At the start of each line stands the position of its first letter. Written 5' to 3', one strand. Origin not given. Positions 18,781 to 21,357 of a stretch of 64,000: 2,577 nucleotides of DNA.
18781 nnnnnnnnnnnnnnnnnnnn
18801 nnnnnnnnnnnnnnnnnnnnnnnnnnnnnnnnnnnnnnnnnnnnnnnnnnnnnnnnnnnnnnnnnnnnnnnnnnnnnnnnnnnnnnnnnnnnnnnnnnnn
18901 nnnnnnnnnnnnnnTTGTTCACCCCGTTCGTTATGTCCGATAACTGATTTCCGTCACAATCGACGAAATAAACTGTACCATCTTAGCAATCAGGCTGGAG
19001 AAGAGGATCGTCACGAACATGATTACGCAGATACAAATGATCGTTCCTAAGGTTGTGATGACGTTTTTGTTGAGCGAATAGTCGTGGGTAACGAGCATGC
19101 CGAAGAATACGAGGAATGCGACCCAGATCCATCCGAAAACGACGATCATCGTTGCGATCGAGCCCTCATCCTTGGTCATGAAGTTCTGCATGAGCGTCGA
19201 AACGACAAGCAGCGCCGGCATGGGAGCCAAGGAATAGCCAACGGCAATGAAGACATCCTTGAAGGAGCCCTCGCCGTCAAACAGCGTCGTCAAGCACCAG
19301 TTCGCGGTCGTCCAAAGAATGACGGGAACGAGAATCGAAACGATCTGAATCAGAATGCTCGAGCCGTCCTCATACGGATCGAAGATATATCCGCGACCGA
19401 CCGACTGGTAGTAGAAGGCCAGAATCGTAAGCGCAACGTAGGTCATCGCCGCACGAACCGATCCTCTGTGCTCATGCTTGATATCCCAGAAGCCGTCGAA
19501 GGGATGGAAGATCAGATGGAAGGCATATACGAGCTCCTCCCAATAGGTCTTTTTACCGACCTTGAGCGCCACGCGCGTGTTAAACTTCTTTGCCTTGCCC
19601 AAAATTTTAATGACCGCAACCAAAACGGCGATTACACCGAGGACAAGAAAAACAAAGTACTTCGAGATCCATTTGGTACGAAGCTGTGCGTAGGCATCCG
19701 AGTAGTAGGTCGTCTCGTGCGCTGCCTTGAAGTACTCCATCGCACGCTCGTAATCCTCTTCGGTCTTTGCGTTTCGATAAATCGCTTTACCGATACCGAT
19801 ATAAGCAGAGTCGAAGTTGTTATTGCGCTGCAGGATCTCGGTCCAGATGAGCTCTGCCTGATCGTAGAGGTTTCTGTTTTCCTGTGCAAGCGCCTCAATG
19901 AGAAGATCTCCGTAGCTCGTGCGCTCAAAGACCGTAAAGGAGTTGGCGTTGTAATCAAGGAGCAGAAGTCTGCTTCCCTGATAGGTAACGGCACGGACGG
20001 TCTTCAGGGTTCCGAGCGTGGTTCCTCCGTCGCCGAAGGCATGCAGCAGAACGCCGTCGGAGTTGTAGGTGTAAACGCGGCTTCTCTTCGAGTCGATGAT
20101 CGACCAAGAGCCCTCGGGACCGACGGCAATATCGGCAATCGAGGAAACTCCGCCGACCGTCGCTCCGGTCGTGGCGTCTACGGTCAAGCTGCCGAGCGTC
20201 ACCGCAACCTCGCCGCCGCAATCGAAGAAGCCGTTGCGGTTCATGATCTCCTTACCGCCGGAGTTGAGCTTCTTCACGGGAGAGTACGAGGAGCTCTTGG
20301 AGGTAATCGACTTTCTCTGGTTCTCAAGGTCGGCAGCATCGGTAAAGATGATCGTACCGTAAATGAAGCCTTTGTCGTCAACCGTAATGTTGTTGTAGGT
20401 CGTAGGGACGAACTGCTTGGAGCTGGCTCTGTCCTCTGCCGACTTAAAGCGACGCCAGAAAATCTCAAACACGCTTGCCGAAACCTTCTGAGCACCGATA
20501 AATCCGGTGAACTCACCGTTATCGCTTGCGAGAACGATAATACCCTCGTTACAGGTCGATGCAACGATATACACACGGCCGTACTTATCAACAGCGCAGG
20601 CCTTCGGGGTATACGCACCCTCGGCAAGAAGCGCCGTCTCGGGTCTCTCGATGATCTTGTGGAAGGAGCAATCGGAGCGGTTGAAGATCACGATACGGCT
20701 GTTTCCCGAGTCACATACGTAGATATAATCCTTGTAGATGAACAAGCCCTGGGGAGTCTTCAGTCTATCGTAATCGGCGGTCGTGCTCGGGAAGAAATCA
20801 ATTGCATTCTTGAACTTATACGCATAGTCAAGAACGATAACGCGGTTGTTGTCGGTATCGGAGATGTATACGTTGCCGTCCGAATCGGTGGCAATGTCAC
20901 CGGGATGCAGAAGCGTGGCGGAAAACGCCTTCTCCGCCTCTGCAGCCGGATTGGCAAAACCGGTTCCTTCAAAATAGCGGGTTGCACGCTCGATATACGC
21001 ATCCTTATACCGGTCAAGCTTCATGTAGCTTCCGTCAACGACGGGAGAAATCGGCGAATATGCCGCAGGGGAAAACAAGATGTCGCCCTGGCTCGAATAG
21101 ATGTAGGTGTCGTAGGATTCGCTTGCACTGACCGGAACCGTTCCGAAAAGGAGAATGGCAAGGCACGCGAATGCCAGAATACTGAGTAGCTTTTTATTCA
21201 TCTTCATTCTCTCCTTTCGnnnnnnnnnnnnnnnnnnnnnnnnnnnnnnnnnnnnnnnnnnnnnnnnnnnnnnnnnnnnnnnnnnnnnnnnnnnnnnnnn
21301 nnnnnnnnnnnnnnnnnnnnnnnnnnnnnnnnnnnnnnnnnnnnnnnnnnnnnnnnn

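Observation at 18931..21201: Fusion of an extracellular NHL beta-propeller to a Yip1-type five-helix membrane domain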

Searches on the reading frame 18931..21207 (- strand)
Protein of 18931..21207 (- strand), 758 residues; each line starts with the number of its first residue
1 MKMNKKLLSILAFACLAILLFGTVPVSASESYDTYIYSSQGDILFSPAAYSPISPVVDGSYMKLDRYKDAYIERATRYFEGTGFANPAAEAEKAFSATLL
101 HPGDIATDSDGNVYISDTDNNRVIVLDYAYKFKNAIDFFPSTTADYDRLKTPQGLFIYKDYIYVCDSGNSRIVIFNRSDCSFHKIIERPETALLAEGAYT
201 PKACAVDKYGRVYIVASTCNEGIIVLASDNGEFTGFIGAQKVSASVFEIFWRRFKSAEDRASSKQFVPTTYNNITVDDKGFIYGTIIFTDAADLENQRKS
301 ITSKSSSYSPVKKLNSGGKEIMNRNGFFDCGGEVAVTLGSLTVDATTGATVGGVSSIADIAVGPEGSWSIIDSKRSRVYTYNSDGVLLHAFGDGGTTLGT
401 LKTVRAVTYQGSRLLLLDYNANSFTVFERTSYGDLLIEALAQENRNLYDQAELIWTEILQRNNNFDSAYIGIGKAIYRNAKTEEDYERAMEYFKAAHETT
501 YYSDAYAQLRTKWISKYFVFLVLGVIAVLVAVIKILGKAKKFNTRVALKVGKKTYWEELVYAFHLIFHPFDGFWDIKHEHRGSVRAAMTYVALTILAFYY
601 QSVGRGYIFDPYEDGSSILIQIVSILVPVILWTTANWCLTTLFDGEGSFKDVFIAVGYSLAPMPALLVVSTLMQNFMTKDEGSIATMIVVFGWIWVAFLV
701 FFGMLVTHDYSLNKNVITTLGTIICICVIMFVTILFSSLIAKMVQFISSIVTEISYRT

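Call 5: search_protein_families(library=pfam, proteins=[window:18931-21207:-], max_evalue=0.01)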
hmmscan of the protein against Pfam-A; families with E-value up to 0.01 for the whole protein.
window:18931-21207:- (758 aa): 4 families
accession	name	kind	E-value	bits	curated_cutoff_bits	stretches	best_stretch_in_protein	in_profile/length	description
PF04893.22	Yip1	-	1e-16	61.7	28.6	1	564-732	2-171/173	Yip1 domain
PF01436.27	NHL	-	5.2e-10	39.3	20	1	100-125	2-27/28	NHL repeat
PF06739.17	SBBP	-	5.5e-07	29.9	20.5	0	102-115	15-28/38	Beta-propeller repeat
PF25021.1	TEN_NHL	-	0.00032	20.2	27.1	0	90-124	132-166/357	Teneurin NHL domain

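Call 6: search_protein_families(library=ncbifam, proteins=[window:18931-21207:-], max_evalue=0.01)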
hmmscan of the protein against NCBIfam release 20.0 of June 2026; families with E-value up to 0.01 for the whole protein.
window:18931-21207:- (758 aa): 1 family
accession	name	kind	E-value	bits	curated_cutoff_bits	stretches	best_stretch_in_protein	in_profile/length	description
NF035926.1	scyF_NHL_VPEP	equivalog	6.3e-10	38.7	350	1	107-178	207-276/376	scytonemin biosynthesis PEP-CTERM protein ScyF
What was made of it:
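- The weak ScyF NCBIfam hit covers NHL repeats only (call 6).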

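Call 7: find_homologous_proteins(query=window:18931-21207:-, max_evalue=0.001)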
Query window:18931-21207:- (758 aa): 2505 proteins with E <= 0.001 among 8000 candidates; the best 120 are listed.
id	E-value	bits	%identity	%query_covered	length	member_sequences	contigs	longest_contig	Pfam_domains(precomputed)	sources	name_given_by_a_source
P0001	0.0e+0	1529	87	100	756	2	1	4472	PF04893.23,PF01436.28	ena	-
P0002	0.0e+0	1513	87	100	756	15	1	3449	PF04893.23,PF01436.28,PF06739.18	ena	-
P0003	0.0e+0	1461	83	100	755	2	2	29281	PF04893.23,PF01436.28,PF06739.18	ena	-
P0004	0.0e+0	1148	66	100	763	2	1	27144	PF04893.23,PF01436.28,PF06739.18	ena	-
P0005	0.0e+0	1135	65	100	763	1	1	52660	PF04893.23,PF01436.28,PF06739.18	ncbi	-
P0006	0.0e+0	1087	62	100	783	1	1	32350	PF04893.23,PF01436.28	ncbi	-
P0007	0.0e+0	1022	61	100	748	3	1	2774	PF04893.23,PF08450.19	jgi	jgi:sugar lactone lactonase YvrE/tetratricopeptide (TPR) repeat protein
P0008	3.4e-294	996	57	100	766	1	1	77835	PF04893.23,PF01436.28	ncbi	-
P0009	1.2e-262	892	53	100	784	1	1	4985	PF04893.23,PF01436.28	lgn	-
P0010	1.8e-262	891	53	100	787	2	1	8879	PF04893.23,PF01436.28,PF07719.24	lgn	-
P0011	8.1e-261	886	52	100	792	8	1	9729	PF04893.23,PF13432.13,PF01436.28,PF07719.24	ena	-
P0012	3.6e-256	870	52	100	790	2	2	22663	PF04893.23,PF13432.13,PF01436.28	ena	-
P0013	1.9e-254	865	53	100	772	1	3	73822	PF04893.23,PF13432.13,PF01436.28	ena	-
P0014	7.7e-254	863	53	100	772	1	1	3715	PF04893.23,PF13432.13,PF01436.28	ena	-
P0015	2.0e-253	861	52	100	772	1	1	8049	PF04893.23,PF13432.13,PF01436.28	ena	-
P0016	3.2e-253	861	54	100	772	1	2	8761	PF04893.23,PF13432.13,PF01436.28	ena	-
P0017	3.5e-253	860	53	100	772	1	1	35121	PF04893.23,PF13432.13,PF01436.28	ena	-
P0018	7.9e-253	859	53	100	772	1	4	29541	PF04893.23,PF13432.13,PF01436.28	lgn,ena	-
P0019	8.1e-253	859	53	100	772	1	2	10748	PF04893.23,PF13432.13,PF01436.28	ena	-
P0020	1.7e-252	858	53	100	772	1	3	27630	PF04893.23,PF13432.13,PF01436.28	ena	-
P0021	2.2e-252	858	53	100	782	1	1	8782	PF04893.23,PF01436.28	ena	-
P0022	3.6e-252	857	53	100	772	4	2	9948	PF04893.23,PF13432.13,PF01436.28,PF07719.24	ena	-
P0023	4.0e-252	857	52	100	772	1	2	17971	PF04893.23,PF01436.28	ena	-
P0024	1.0e-251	856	52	99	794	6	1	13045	PF04893.23,PF00515.35,PF13432.13,PF01436.28,PF07719.24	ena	-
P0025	1.1e-251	856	53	100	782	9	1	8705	PF04893.23,PF01436.28,PF06739.18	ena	-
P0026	1.7e-251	855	53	100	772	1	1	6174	PF04893.23,PF13432.13,PF01436.28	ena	-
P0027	4.8e-251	853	52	100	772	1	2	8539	PF04893.23,PF01436.28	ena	-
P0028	7.1e-251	853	53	100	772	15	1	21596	PF04893.23,PF01436.28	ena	-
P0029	9.1e-251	852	54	100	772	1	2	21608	PF04893.23,PF01436.28,PF07719.24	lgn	-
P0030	3.3e-250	851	52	100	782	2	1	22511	PF04893.23,PF01436.28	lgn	-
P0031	8.5e-250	849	53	100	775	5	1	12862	PF04893.23,PF13432.13,PF01436.28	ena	-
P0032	1.7e-249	848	52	99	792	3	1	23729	PF04893.23,PF01436.28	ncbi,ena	-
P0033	3.6e-249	847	53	99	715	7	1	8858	PF04893.23,PF13432.13,PF01436.28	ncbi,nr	ncbi:MAG: YIP1 family protein [Clostridia bacterium]|nr:YIP1 family protein [Clostridia bacterium]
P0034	2.4e-247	841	51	100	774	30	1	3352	PF04893.23,PF01436.28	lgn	-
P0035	7.8e-245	833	51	100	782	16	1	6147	PF04893.23,PF01436.28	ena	-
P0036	5.6e-244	830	52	100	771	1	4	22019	PF04893.23,PF01436.28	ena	-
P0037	3.2e-243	827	53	99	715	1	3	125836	PF04893.23,PF01436.28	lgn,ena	-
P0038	6.7e-243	826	52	100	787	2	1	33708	PF04893.23,PF01436.28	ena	-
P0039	4.3e-239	814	49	100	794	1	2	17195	PF04893.23,PF00515.35,PF01436.28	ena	-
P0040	2.2e-238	811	52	97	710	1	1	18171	PF04893.23,PF01436.28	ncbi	-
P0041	3.7e-237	807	51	100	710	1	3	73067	PF04893.23,PF01436.28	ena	-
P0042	4.3e-237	807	51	100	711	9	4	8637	PF04893.23,PF01436.28,PF06739.18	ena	-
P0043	7.6e-237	806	50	99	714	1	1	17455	PF04893.23,PF01436.28,PF06739.18,PF08450.19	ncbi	-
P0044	2.2e-236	805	50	99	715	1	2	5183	PF04893.23,PF01436.28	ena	-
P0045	2.4e-235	801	51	99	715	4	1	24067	PF04893.23,PF01436.28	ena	-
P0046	6.5e-235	800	52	100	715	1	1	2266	PF04893.23,PF01436.28,PF06739.18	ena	-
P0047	1.2e-234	799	50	100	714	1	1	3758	PF04893.23,PF01436.28,PF08450.19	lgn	-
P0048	1.9e-234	798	52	100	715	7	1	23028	PF04893.23,PF01436.28,PF06739.18,PF08450.19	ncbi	-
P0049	2.3e-234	798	52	100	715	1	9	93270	PF04893.23,PF01436.28,PF06739.18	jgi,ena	-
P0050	4.4e-234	797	50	97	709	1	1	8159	PF04893.23,PF01436.28,PF06739.18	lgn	-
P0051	3.6e-233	794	50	100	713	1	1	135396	PF04893.23,PF00515.35,PF01436.28,PF07719.24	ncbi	-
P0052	3.8e-233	794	51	100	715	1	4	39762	PF04893.23,PF01436.28,PF06739.18,PF08450.19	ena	-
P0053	4.6e-233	794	50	100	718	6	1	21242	PF04893.23,PF01436.28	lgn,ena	-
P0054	8.3e-233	793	53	96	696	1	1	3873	PF04893.23,PF01436.28,PF06739.18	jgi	-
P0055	8.5e-233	793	50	100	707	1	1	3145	PF04893.23,PF13432.13,PF01436.28,PF06739.18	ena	-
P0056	1.6e-232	792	50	100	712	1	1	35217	PF04893.23,PF01436.28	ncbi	-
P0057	2.6e-232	791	50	100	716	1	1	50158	PF04893.23,PF01436.28,PF06739.18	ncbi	-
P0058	3.1e-232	791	49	100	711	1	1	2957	PF04893.23,PF01436.28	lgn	-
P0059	8.6e-231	786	51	100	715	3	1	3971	PF04893.23,PF01436.28,PF08450.19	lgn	-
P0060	1.1e-230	786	49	97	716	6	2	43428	PF04893.23,PF01436.28,PF06739.18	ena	-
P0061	1.5e-230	786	51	100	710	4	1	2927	PF04893.23,PF01436.28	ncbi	-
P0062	1.8e-230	785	49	99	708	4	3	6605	PF04893.23,PF01436.28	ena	-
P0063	8.3e-230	783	50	99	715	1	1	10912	PF04893.23,PF01436.28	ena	-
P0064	1.2e-229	783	51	100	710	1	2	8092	PF04893.23,PF01436.28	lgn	-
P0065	1.3e-229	782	50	100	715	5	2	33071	PF04893.23,PF01436.28,PF06739.18,PF08450.19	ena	-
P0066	1.3e-229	782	50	100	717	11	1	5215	PF04893.23,PF01436.28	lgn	-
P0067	4.4e-229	781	51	100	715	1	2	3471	PF04893.23,PF01436.28,PF06739.18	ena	-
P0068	4.5e-229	781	50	100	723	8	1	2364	PF04893.23,PF17170.11,PF01436.28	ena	-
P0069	6.6e-228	777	54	84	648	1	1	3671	PF04893.23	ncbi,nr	ncbi:MAG: YIP1 family protein, partial [Clostridia bacterium]|nr:YIP1 family protein [Clostridia bac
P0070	1.7e-227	775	49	100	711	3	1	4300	PF04893.23,PF00515.35,PF07719.24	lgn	-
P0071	1.9e-227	775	51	99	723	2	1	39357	PF04893.23,PF01436.28,PF06739.18,PF08450.19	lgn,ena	-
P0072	2.2e-227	775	51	99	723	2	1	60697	PF04893.23,PF01436.28,PF06739.18,PF08450.19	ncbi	-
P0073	2.9e-227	775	50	100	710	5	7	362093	PF04893.23,PF00515.35,PF13432.13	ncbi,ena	-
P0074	1.4e-226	772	49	99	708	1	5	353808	PF04893.23,PF01436.28,PF06739.18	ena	-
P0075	1.6e-226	772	49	99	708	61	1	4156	PF04893.23,PF01436.28,PF06739.18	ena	-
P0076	1.6e-226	772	49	99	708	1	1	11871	PF04893.23,PF01436.28,PF06739.18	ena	-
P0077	1.7e-226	772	49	100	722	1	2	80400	PF04893.23,PF17170.11,PF01436.28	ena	-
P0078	1.7e-226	772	49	100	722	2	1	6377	PF04893.23,PF17170.11,PF01436.28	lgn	-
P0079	3.2e-226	771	50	100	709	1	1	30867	PF04893.23,PF01436.28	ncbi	-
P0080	6.0e-226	770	48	100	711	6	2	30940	PF04893.23,PF01436.28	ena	-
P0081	6.8e-226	770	49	99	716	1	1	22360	PF04893.23,PF13432.13,PF01436.28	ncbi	-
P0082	8.4e-226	770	48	99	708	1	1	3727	PF04893.23,PF01436.28,PF06739.18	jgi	-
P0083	9.3e-226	770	50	100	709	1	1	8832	PF04893.23,PF01436.28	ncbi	-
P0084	1.1e-225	770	49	99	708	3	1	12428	PF04893.23,PF01436.28,PF06739.18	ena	-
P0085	2.2e-225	769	49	100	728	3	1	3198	PF04893.23,PF01436.28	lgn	-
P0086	2.5e-225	768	49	100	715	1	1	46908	PF04893.23,PF13432.13,PF01436.28,PF06739.18,PF07719.24,PF08450.19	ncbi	-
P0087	2.9e-225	768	49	100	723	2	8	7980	PF04893.23,PF01436.28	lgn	-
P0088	3.3e-225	768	48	100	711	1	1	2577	PF04893.23,PF13432.13,PF01436.28,PF07719.24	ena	-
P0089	4.6e-225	767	48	99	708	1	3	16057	PF04893.23,PF01436.28,PF06739.18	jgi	-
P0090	5.4e-225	767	48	99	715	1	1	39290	PF04893.23,PF13432.13,PF01436.28,PF08450.19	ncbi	-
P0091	6.2e-225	767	48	100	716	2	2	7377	PF04893.23,PF13432.13,PF01436.28,PF06739.18,PF07719.24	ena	-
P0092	8.2e-225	767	48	99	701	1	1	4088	PF04893.23,PF01436.28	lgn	-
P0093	9.1e-225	766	48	99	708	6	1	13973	PF04893.23,PF01436.28,PF06739.18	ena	-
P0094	1.3e-224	766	51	100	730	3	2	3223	PF04893.23,PF01436.28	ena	-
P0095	1.3e-224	766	49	99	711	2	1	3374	PF04893.23,PF01436.28,PF06739.18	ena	-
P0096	1.5e-224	766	48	99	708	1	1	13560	PF04893.23,PF01436.28,PF06739.18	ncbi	-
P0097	1.5e-224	766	48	100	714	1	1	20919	PF04893.23,PF01436.28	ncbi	-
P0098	2.0e-224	765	51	97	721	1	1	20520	PF04893.23,PF06739.18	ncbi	-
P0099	2.0e-224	765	48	99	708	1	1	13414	PF04893.23,PF01436.28,PF06739.18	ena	-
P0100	2.1e-224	765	48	99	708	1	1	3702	PF04893.23,PF01436.28,PF06739.18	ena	-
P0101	2.2e-224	765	48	99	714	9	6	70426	PF04893.23,PF01436.28,PF08450.19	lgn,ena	-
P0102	2.2e-224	765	48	100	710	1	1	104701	PF04893.23,PF01436.28,PF08450.19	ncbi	-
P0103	3.0e-224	765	49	99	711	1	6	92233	PF04893.23,PF01436.28,PF06739.18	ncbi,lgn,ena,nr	ncbi:MAG: YIP1 family protein [Clostridia bacterium]|nr:YIP1 family protein [Clostridia bacterium]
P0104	3.1e-224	765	50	100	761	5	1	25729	PF04893.23,PF00515.35,PF13432.13,PF01436.28,PF07719.24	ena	-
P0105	4.0e-224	764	48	99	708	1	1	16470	PF04893.23,PF01436.28,PF06739.18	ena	-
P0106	4.7e-224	764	48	100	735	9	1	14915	PF04893.23,PF01436.28,PF06739.18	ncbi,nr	ncbi:MAG: YIP1 family protein [Clostridiales bacterium]|nr:YIP1 family protein [Clostridiales bacter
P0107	7.5e-224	763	48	99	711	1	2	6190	PF04893.23,PF01436.28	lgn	-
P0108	7.6e-224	763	48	99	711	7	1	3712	PF04893.23,PF01436.28,PF06739.18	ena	-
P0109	1.2e-223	763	49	100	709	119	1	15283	PF04893.23,PF01436.28,PF06739.18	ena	-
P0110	1.7e-223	762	48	99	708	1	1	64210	PF04893.23,PF01436.28,PF06739.18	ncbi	-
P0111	1.8e-223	762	49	99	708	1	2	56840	PF04893.23,PF01436.28,PF06739.18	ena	-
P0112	4.6e-223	761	48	99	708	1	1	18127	PF04893.23,PF01436.28,PF06739.18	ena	-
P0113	5.1e-223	761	49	99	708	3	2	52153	PF04893.23,PF01436.28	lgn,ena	-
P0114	7.9e-223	760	48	99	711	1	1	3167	PF04893.23,PF01436.28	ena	-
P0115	8.8e-223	760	48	97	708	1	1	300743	PF04893.23,PF01436.28,PF06739.18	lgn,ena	-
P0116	1.1e-222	760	48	99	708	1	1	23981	PF04893.23,PF13432.13,PF01436.28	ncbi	-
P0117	1.3e-222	759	49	98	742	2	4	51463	PF04893.23,PF00515.35,PF13432.13,PF01436.28,PF07719.24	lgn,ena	-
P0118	1.5e-222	759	50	100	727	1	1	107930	PF04893.23,PF01436.28,PF06739.18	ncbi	-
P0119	1.7e-222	759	49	99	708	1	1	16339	PF04893.23,PF01436.28,PF06739.18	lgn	-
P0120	1.8e-222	759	49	99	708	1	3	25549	PF04893.23,PF01436.28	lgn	-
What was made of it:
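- The best 120 are 648-794 aa, cover 84-100% of the query (all but one at least 96%), and all carry Yip1, nearly all also with NHL (call 7).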
